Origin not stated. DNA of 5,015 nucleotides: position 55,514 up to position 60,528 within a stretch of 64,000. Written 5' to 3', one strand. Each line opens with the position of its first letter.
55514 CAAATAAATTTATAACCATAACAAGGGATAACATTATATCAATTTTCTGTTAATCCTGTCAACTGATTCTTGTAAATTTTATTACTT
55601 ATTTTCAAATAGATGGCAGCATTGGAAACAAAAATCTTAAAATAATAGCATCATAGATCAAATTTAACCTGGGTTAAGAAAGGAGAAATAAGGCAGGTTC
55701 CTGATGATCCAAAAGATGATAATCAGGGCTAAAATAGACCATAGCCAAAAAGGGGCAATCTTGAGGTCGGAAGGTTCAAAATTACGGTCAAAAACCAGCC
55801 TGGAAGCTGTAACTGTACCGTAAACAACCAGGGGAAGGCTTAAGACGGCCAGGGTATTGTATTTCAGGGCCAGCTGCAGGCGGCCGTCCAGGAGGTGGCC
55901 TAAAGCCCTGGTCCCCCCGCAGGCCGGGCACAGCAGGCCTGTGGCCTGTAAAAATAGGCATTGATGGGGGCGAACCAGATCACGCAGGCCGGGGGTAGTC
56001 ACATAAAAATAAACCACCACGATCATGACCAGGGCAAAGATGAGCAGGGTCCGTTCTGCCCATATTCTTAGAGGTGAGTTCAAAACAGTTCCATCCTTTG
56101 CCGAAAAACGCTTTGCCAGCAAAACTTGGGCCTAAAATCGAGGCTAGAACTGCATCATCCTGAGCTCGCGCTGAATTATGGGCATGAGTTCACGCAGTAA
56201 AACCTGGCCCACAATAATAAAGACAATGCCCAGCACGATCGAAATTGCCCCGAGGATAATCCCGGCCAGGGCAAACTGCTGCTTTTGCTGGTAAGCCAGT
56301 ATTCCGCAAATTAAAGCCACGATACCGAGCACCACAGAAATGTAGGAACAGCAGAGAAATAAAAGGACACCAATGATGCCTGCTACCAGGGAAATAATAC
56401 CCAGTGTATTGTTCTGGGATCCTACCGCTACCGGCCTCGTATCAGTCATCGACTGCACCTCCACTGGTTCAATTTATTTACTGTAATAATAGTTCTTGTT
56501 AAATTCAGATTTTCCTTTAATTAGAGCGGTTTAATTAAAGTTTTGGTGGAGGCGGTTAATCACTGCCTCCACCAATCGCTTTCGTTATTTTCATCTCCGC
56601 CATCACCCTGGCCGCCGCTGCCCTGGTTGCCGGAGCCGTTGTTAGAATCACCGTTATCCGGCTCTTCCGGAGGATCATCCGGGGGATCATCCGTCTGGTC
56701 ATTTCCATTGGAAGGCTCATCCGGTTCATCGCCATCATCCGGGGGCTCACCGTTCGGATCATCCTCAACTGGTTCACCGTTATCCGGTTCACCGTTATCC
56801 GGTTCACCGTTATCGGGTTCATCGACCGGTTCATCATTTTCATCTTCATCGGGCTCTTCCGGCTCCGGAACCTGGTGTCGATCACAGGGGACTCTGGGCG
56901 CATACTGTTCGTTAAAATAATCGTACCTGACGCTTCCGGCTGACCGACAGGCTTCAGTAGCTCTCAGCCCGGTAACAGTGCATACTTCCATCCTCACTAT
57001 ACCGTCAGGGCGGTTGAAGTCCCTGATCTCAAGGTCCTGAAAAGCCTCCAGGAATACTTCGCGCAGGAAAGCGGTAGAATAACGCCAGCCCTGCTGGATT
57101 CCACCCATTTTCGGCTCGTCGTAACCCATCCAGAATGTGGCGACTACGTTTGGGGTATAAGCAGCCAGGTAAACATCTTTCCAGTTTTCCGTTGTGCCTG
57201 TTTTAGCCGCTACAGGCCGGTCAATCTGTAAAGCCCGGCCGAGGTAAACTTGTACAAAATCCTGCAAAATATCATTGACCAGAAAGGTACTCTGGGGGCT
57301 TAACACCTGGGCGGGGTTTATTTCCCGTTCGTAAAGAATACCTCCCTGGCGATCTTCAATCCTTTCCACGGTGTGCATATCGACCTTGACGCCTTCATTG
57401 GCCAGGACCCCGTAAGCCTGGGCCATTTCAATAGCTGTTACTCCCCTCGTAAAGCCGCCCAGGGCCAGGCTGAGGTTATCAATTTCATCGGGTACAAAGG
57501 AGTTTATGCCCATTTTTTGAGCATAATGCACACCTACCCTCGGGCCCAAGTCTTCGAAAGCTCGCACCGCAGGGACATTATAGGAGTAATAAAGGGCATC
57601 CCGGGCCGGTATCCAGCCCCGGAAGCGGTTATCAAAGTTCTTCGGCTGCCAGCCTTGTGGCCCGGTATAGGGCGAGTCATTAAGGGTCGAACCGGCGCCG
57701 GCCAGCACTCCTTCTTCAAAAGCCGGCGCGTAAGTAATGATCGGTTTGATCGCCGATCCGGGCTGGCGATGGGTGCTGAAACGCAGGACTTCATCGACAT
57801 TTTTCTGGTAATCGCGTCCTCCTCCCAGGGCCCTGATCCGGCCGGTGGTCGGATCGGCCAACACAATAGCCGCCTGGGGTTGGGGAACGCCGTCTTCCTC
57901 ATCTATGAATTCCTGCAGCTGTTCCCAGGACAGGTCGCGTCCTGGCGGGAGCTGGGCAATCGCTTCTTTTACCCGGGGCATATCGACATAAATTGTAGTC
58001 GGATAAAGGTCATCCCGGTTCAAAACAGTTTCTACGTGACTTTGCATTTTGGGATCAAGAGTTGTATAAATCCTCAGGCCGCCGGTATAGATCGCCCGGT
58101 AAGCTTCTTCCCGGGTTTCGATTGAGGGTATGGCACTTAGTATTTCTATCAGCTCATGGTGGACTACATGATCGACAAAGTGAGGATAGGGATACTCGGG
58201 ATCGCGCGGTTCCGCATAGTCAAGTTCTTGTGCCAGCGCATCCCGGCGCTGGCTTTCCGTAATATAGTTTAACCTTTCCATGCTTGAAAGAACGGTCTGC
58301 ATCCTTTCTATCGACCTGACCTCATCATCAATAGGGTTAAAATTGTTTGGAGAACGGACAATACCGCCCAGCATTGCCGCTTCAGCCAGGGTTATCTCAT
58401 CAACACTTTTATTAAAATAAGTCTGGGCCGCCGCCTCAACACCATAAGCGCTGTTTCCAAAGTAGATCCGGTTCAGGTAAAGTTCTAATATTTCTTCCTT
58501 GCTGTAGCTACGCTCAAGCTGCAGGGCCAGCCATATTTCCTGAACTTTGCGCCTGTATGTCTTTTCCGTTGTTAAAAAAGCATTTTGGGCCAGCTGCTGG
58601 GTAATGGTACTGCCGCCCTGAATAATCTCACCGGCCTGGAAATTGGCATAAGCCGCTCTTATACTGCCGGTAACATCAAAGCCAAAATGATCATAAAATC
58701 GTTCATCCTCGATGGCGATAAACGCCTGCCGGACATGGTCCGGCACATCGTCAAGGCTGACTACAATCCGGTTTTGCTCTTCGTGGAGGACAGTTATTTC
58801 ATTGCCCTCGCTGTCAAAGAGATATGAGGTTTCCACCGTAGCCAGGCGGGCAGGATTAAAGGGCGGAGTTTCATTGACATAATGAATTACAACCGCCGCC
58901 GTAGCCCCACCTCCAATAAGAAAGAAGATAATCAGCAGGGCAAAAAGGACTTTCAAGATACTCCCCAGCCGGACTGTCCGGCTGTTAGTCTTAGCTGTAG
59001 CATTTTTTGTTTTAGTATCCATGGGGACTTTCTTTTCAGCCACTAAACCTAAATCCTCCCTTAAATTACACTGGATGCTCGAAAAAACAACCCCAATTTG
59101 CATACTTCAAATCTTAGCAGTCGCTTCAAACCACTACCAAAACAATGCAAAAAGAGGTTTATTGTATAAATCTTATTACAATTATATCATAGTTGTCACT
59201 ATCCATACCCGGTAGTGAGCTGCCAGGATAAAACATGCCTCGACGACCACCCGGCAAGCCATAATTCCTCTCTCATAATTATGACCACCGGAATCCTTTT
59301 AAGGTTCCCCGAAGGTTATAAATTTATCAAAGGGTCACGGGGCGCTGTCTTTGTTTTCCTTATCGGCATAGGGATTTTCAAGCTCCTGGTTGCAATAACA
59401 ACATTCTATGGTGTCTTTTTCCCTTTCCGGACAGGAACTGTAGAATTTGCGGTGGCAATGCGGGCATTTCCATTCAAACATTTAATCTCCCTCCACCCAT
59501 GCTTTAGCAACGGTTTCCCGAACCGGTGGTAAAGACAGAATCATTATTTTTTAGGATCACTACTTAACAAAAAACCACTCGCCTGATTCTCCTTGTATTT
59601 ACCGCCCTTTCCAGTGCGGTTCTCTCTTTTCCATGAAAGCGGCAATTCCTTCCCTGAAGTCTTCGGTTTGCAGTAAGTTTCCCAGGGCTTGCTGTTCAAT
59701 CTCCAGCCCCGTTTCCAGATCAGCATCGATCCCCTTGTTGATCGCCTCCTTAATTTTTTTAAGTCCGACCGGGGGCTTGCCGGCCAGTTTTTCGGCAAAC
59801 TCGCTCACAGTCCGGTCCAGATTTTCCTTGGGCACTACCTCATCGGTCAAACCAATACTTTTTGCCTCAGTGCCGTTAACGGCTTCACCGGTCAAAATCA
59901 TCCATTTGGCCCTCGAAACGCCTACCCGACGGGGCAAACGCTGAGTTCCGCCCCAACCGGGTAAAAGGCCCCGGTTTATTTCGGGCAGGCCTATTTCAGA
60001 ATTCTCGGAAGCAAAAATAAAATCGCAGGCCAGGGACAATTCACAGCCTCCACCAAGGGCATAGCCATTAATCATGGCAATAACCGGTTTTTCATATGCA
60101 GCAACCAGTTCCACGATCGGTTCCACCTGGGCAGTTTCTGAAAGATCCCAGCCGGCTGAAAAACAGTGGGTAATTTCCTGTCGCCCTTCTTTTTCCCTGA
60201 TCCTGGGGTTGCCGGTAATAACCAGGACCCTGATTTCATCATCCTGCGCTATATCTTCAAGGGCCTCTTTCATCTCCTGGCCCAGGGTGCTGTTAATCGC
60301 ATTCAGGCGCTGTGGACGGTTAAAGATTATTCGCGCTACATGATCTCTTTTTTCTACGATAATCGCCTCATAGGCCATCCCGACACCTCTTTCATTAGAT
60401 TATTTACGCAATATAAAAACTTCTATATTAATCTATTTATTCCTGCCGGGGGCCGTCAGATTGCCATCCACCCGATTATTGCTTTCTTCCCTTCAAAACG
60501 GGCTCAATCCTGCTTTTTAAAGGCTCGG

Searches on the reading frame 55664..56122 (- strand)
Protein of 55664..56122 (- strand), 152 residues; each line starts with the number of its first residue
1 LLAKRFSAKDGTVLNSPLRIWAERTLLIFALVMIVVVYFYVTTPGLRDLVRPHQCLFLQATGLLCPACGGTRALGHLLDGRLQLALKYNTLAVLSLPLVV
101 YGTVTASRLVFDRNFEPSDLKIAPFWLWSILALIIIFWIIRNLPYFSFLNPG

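Call 46: search_protein_families(library=pfam, max_evalue=0.000001, proteins=[window:55664-56122:-])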
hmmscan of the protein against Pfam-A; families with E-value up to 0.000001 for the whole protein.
window:55664-56122:- (152 aa): 1 family
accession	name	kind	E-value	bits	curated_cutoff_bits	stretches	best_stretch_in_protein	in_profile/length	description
PF10825.13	DUF2752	-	1.7e-14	54.1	27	1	55-101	1-47/49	Protein of unknown function (DUF2752)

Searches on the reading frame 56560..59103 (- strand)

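Call 24: search_protein_families(library=ncbifam, max_evalue=1e-8, proteins=[window:56560-59103:-])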
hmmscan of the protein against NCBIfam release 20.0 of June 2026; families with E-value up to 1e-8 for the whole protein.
window:56560-59103:- (847 aa): 14 families
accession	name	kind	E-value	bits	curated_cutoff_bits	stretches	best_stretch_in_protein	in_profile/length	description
TIGR02074.1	PBP_1a_fam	subfamily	5.4e-165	550.2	508.75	1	111-686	1-531/535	PBP1A family penicillin-binding protein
NF051885.1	tranpepglycosPbpC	equivalog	1.1e-123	414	900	2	51-313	11-277/632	multimodular transpeptidase-transglycosylase PbpC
TIGR02073.1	PBP_1c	equivalog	2.7e-95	320.5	494.2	2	104-362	25-261/728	penicillin-binding protein 1C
NF038276.1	strep_PBP2A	exception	1.3e-94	317.9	1100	2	39-372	29-347/716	penicillin-binding protein PBP2A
TIGR02071.1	PBP_1b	equivalog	3.2e-93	313.2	717.75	2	102-362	135-389/729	penicillin-binding protein 1B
NF008643.0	PRK11636.1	equivalog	4.6e-92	309.7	1263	2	51-361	5-303/850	peptidoglycan glycosyltransferase/peptidoglycan DD-transpeptidase MrcA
NF038272.1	strep_PBP1A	exception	1.8e-91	307.4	1075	2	49-366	7-317/658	penicillin-binding protein PBP1A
NF038274.1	strep_PBP1B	exception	5.4e-71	239.9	1225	2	403-717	371-696/745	penicillin-binding protein PBP1B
NF007061.0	PRK09506.1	equivalog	4.8e-69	233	1120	2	105-359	202-450/825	bifunctional glycosyl transferase/transpeptidase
NF011423.0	PRK14850.1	equivalog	5.5e-66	223.4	1275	2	108-361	153-398/764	penicillin-binding protein 1b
NF008414.0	PRK11240.1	equivalog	4.9e-57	193.5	1121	2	112-301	64-251/774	peptidoglycan glycosyltransferase PbpC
NF010008.0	PRK13481.1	equivalog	1.8e-48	165.2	270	1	109-292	77-266/269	glycosyltransferase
TIGR02070.1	mono_pep_trsgly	equivalog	3e-45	154.5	182.65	1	112-276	55-219/224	monofunctional biosynthetic peptidoglycan transglycosylase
TIGR03423.1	pbp2_mrdA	equivalog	1.4e-10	40.4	455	0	542-640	424-528/593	penicillin-binding protein 2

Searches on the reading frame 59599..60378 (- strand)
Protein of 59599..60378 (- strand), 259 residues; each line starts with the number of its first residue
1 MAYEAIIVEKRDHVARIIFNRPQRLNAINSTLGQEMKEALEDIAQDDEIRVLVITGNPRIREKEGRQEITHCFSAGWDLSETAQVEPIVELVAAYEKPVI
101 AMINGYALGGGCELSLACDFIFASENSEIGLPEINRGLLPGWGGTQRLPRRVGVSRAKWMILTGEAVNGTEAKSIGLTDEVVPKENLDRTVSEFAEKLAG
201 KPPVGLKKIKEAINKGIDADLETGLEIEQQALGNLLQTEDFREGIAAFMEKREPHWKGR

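Call 46: search_protein_families(library=pfam, max_evalue=0.000001, proteins=[window:59599-60378:-])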
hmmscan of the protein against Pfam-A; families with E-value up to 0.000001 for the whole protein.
window:59599-60378:- (259 aa): 2 families
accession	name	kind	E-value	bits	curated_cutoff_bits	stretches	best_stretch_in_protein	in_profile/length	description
PF00378.25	ECH_1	-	9e-65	218.9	27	1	10-258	2-250/251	Enoyl-CoA hydratase/isomerase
PF16113.10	ECH_2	-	3.3e-36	125.9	27.2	1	15-195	2-185/335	Enoyl-CoA hydratase/isomerase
